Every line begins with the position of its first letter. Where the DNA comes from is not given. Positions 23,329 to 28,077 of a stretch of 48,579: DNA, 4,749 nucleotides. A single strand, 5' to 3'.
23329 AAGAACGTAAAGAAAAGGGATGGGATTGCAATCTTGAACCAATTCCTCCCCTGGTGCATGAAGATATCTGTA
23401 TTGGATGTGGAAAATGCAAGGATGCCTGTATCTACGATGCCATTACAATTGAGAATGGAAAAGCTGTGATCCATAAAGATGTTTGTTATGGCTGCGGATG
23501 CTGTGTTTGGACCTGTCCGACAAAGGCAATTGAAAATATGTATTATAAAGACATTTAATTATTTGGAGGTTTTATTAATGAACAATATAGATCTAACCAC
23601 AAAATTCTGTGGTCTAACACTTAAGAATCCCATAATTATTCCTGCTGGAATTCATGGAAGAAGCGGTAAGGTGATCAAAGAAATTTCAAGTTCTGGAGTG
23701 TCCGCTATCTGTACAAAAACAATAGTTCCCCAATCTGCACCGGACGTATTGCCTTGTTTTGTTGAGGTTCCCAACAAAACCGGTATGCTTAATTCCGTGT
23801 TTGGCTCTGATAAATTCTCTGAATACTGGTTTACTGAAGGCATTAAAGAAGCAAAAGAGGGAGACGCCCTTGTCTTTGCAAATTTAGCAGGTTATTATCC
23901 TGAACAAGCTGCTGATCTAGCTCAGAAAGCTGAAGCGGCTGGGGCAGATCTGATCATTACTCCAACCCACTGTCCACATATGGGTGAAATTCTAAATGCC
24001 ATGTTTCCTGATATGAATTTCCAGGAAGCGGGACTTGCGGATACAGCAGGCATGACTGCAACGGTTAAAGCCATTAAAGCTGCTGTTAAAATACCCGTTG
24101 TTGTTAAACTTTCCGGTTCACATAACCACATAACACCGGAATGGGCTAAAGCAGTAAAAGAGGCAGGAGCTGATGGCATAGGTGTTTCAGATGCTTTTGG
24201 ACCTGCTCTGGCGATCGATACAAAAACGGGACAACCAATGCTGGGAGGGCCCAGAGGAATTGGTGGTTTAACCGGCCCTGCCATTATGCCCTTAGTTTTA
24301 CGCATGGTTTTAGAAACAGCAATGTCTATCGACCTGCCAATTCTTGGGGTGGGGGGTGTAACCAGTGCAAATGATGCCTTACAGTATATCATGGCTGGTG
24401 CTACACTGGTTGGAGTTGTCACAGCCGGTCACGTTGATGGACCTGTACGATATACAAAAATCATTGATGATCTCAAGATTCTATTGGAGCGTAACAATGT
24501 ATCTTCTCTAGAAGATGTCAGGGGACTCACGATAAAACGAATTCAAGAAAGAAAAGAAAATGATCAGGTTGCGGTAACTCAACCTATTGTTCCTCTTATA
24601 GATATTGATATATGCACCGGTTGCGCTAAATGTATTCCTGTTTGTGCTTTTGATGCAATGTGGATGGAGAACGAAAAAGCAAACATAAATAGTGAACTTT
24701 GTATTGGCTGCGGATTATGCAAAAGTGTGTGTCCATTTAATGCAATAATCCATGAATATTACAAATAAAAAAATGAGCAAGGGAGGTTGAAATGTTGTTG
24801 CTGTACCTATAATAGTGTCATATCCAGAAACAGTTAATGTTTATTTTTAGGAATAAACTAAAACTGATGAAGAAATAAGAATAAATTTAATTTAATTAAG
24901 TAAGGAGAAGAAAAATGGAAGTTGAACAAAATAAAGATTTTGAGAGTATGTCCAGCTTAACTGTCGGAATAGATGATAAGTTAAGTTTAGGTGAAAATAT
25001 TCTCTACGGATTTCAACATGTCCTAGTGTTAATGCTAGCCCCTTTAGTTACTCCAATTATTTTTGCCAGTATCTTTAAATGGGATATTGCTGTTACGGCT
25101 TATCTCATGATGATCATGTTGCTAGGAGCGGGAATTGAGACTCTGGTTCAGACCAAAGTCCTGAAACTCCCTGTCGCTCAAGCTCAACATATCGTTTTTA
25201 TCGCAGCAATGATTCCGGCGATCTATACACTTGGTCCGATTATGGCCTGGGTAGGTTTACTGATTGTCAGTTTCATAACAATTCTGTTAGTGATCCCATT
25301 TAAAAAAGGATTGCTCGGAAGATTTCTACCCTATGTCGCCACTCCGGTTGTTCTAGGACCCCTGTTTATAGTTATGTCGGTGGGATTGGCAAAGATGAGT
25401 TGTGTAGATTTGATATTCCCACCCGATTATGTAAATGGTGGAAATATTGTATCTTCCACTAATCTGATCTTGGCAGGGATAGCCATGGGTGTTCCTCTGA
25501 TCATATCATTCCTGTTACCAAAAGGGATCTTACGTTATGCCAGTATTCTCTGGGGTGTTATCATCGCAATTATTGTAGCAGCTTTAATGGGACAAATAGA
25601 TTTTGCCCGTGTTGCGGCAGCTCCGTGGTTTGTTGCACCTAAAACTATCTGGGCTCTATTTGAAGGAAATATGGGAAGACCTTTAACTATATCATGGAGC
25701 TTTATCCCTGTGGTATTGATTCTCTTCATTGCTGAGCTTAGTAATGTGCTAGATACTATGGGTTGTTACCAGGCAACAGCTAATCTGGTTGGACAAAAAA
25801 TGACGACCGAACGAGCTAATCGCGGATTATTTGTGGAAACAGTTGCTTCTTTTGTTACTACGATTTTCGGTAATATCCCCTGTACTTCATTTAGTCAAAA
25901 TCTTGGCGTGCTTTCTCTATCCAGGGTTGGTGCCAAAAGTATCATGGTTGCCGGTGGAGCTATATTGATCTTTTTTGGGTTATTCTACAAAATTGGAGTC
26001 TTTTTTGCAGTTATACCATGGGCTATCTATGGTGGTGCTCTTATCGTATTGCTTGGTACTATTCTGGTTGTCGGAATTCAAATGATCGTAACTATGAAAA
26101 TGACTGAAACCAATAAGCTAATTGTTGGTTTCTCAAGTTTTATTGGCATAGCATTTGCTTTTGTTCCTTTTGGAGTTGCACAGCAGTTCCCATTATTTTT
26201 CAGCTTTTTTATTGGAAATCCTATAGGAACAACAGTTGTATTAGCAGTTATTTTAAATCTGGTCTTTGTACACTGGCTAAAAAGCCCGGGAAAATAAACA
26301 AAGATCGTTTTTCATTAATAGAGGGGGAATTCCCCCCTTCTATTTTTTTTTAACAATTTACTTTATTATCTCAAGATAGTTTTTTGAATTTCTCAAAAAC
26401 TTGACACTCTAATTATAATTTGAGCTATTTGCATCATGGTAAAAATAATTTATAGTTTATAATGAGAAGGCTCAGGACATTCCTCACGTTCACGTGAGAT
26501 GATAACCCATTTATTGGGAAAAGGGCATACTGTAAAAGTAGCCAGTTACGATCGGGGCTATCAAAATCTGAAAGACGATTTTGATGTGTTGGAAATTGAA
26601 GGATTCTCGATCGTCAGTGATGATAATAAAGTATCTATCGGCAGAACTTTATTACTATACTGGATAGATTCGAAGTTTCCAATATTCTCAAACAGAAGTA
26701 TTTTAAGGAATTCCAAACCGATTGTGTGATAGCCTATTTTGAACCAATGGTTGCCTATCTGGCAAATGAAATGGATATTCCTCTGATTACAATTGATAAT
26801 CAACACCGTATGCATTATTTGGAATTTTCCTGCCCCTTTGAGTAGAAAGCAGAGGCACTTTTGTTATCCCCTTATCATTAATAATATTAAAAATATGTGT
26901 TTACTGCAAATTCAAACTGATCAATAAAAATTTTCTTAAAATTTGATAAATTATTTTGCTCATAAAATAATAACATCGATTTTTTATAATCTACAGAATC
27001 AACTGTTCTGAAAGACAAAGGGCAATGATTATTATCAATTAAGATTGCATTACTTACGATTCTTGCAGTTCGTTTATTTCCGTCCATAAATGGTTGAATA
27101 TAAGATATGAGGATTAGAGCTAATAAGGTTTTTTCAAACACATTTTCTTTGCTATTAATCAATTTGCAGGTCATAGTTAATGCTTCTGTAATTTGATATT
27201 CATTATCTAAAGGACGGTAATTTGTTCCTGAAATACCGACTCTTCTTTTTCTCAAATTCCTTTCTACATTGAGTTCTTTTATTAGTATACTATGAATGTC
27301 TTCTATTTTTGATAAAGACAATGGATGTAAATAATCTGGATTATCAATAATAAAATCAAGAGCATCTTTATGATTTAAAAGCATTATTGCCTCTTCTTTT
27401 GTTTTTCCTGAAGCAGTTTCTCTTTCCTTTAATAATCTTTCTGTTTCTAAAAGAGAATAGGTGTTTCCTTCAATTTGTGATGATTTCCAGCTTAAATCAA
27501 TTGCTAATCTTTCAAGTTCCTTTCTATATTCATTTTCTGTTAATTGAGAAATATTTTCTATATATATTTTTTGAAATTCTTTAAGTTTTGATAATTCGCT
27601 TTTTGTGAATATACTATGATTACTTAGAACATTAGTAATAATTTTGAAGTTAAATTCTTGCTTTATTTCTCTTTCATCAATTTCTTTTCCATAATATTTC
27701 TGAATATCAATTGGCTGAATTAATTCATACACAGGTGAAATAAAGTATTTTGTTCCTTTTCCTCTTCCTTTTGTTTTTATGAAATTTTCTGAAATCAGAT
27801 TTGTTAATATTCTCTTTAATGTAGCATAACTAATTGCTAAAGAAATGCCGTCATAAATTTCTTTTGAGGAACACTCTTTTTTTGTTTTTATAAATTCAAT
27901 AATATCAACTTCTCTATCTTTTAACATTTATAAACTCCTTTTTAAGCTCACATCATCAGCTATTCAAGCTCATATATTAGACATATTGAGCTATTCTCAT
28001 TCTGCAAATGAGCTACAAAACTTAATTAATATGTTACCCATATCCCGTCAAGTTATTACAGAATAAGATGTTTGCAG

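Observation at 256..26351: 26-kb single-strand island combining a Mo-hydroxylase, twin PreA-like reductases, an ATP-dependent hydantoinase, an atypical transcarbamylase, an opine-DH-like enzyme and an IOR/ADP-forming acyl-CoA synthetase module: candidate undescribed anaerobic N-heterocycle/ureide fermentation system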

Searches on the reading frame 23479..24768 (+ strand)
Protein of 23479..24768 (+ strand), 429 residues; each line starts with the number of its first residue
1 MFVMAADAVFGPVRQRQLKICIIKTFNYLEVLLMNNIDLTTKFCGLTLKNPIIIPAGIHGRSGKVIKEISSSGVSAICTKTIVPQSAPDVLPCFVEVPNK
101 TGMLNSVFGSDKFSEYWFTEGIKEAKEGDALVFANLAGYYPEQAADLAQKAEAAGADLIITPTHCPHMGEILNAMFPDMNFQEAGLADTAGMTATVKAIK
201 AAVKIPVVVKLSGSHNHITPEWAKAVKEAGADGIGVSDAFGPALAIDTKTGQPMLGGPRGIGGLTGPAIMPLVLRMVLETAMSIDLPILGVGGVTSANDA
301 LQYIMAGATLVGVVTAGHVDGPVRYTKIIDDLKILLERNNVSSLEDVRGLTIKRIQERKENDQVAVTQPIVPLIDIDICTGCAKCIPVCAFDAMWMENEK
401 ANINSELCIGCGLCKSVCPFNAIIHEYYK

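Call 4: search_protein_families(library=pfam, proteins=[window:23479-24768:+])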
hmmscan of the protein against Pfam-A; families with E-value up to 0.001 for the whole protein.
window:23479-24768:+ (429 aa): 13 families
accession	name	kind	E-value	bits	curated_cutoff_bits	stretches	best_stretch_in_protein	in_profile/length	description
PF01180.27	DHO_dh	-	1.7e-34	119.8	27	1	39-335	2-290/291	Dihydroorotate dehydrogenase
PF00037.32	Fer4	-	2e-11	43.7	21.1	1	402-423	2-23/24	4Fe-4S binding domain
PF12837.12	Fer4_6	-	4.3e-11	42.7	25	2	401-423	2-24/24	4Fe-4S binding domain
PF14697.11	Fer4_21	-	2.6e-09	37.5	35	1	374-423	3-57/59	4Fe-4S dicluster domain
PF12838.12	Fer4_7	-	4.7e-08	33.8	27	1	379-422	2-52/52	4Fe-4S dicluster domain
PF13237.11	Fer4_10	-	6.2e-08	32.9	25.5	1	373-419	3-53/53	4Fe-4S dicluster domain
PF12797.12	Fer4_2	-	6.7e-08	32.4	24.5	1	403-420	5-22/22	4Fe-4S binding domain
PF25160.1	LdpA_Fe-S-bd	-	3.2e-07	30.4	27.6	1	401-426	21-46/49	LdpA Fe-S cluster-binding domain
PF13187.11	Fer4_9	-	1.4e-06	28.7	27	1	379-423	2-52/52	4Fe-4S dicluster domain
PF12800.12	Fer4_4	-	9.2e-06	26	24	0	406-420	2-16/17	4Fe-4S binding domain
PF12798.12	Fer4_3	-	3.6e-05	24.7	27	0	408-422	1-15/15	4Fe-4S binding domain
PF13484.11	Fer4_16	-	0.0002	22.5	30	0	395-421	40-66/66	4Fe-4S double cluster binding domain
PF17179.9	Fer4_22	-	0.00056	21.2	27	0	399-420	72-93/95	4Fe-4S dicluster domain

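Call 6: search_protein_families(library=ncbifam, proteins=[window:23479-24768:+])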
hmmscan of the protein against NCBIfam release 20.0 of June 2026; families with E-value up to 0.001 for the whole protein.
window:23479-24768:+ (429 aa): 68 families (the best 25 are shown)
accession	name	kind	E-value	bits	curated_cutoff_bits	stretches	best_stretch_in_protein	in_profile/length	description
TIGR01037.2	pyrD_sub1_fam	subfamily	1.2e-51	175.6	270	1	39-350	1-298/300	dihydroorotate dehydrogenase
NF005574.0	PRK07259.1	equivalog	1.6e-51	175.1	269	1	38-350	4-301/304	dihydroorotate dehydrogenase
NF006183.0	PRK08318.1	equivalog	5e-46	157.3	335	1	37-425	2-396/422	NAD-dependent dihydropyrimidine dehydrogenase subunit PreA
NF041011.1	dihydoor_dh_Arch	equivalog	5.5e-36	124.1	330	1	42-352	2-288/289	dihydroorotate dehydrogenase PyrD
NF005741.0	PRK07565.1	subfamily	4.1e-24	85.3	303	1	37-352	2-307/335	dihydroorotate dehydrogenase-like protein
NF002702.0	PRK02506.1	equivalog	2.1e-22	79.7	301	1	37-349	2-307/313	dihydroorotate oxidase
NF003645.0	PRK05286.1-2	equivalog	1.5e-15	56.9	366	1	199-353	205-356/359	quinone-dependent dihydroorotate dehydrogenase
NF003652.0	PRK05286.2-5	equivalog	3e-15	56.3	267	1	34-344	46-352/353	quinone-dependent dihydroorotate dehydrogenase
NF003651.0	PRK05286.2-4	equivalog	3.3e-12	45.7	448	1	274-350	299-374/377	quinone-dependent dihydroorotate dehydrogenase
TIGR01036.1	pyrD_sub2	equivalog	6.5e-12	44.9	200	1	199-349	205-352/356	dihydroorotate dehydrogenase (quinone)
TIGR04105.1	FeFe_hydrog_B1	subfamily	1.7e-11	43.5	450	1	377-425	111-161/462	monomeric [FeFe] hydrogenase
NF045874.1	Vhu_polyferre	exception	1.9e-11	43.3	600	1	359-424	110-175/381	F420-non-reducing hydrogenase associated-polyferredoxin VhuB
NF003650.0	PRK05286.2-3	equivalog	3.3e-11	42.7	477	1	261-350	296-387/393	quinone-dependent dihydroorotate dehydrogenase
NF003644.0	PRK05286.1-1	equivalog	3.6e-11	42.7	418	1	261-330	263-334/336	quinone-dependent dihydroorotate dehydrogenase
TIGR02700.1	flavo_MJ0208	hypoth_equivalog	4.4e-11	42.5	251.35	1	373-425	144-196/234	dihydromethanopterin reductase (acceptor)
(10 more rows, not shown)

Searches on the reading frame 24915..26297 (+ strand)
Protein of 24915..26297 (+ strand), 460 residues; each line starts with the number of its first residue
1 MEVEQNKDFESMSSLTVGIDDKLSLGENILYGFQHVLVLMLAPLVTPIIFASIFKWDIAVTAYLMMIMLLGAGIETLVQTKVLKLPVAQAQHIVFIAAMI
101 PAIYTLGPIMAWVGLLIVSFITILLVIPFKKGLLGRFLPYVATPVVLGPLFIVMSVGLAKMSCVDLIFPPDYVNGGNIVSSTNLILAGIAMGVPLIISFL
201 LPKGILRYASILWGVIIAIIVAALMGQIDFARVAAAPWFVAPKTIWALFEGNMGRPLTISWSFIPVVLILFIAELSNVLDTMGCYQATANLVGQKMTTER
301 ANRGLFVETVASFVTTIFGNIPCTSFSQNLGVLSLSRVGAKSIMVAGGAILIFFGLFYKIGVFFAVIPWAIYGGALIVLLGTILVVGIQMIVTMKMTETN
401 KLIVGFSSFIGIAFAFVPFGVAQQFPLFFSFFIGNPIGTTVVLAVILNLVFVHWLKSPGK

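Call 6: search_protein_families(library=ncbifam, proteins=[window:24915-26297:+])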
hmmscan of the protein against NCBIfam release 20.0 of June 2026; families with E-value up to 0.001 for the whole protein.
window:24915-26297:+ (460 aa): 6 families
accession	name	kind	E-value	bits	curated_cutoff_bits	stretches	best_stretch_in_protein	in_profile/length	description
TIGR03173.1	pbuX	subfamily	1.9e-59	201.5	414.15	1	31-451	1-406/407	xanthine permease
TIGR00801.1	ncs2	superfamily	3.8e-53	180.9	291.8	1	27-450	6-415/415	NCS2 family nucleobase:cation symporter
NF007995.0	PRK10720.1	equivalog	6.6e-20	71.4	477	1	16-423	5-388/429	uracil permease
TIGR03616.1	RutG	equivalog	2.8e-14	52.7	758.65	1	11-451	15-425/429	pyrimidine utilization transport protein G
NF008502.0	PRK11412.1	equivalog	1.3e-09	37.7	370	1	113-450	105-426/433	uracil/xanthine transporter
NF037981.1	NCS2_1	subfamily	0.00048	19.1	40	1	28-447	3-417/419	purine/pyrimidine permease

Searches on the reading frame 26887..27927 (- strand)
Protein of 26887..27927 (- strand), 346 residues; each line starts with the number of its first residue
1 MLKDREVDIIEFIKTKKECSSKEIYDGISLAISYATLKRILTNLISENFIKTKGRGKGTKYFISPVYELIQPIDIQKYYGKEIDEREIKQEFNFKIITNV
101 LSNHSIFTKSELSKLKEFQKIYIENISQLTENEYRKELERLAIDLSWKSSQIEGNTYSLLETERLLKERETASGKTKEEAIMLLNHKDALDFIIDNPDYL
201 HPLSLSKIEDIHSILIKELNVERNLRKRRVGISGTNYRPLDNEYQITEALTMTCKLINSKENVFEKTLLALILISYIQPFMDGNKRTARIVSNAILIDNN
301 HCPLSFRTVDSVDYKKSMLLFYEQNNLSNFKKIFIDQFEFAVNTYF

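Call 46: search_protein_families(library=pfam, proteins=[window:26887-27927:-])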
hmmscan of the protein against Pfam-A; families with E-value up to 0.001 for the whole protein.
window:26887-27927:- (346 aa): 2 families
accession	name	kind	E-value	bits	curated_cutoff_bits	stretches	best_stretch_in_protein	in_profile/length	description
PF02661.23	Fic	-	7.5e-14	52.8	24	1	202-296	1-93/93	Fic/DOC family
PF03965.22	Penicillinase_R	-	0.00023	21.9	22.6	1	4-62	3-63/115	Penicillinase repressor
